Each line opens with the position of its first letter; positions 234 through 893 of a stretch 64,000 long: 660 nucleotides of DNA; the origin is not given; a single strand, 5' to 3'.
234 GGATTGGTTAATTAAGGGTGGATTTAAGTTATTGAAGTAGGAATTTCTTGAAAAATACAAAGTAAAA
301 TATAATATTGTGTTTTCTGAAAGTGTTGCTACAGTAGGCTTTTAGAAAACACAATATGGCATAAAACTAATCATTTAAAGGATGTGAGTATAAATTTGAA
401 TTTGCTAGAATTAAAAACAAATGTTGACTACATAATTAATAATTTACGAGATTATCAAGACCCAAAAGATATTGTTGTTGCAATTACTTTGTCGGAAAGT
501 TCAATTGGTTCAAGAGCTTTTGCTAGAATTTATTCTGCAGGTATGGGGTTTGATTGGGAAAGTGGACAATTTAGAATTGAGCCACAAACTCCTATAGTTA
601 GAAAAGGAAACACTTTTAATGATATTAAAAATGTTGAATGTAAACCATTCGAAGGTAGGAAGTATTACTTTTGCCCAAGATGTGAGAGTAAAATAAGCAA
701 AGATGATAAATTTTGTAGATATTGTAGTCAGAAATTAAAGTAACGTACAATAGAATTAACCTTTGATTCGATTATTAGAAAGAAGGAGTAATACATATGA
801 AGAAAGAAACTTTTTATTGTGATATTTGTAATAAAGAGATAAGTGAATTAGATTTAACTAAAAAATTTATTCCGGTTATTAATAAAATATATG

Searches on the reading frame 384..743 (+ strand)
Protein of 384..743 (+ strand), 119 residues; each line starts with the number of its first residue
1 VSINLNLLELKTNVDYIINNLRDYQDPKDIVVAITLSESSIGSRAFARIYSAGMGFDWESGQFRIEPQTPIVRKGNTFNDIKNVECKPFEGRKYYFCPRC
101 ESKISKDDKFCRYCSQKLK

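Call 117: search_protein_families(library=pfam, alignment_id=A10, max_evalue=0.001)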
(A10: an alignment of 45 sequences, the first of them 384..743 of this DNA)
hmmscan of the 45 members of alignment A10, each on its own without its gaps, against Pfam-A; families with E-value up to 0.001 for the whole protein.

A. member 1, window:384-743:+ (119 aa): 4 families
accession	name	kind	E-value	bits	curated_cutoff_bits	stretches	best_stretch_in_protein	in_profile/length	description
PF13240.11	Zn_Ribbon_1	-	1.2e-05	25.3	25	1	96-116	1-21/23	zinc-ribbon domain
PF13248.11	Zn_ribbon_3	-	2.1e-05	24.2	27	1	97-117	5-25/26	zinc-ribbon domain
PF12773.13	DZR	-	0.00021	21.8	27.3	1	97-118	1-22/45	Double zinc ribbon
PF10571.15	UPF0547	-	0.00061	20.3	29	0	97-114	3-20/26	Uncharacterised protein family UPF0547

B. families by the number of members that match (of 45 scanned): 12 families
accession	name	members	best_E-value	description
PF00521.26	DNA_topoisoIV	1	6.8e-105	DNA gyrase/topoisomerase IV, subunit A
PF02511.20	Thy1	1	1.7e-47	Thymidylate synthase complementing protein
PF01145.31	Band_7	1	2.3e-26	SPFH domain / Band 7 family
PF03989.18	DNA_gyraseA_C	1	6.8e-07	DNA gyrase C-terminal domain, beta-propeller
PF18495.6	VbhA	1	2.4e-06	Antitoxin VbhA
PF13240.11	Zn_Ribbon_1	1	1.2e-05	zinc-ribbon domain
PF13248.11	Zn_ribbon_3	1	2.1e-05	zinc-ribbon domain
PF04519.19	Bactofilin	1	0.00014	Polymer-forming cytoskeletal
PF12773.13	DZR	1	0.00021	Double zinc ribbon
PF04376.19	ATE_N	1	0.00051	Arginine-tRNA-protein transferase, N terminus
PF13280.12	WYL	1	0.00056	WYL domain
PF10571.15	UPF0547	1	0.00061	Uncharacterised protein family UPF0547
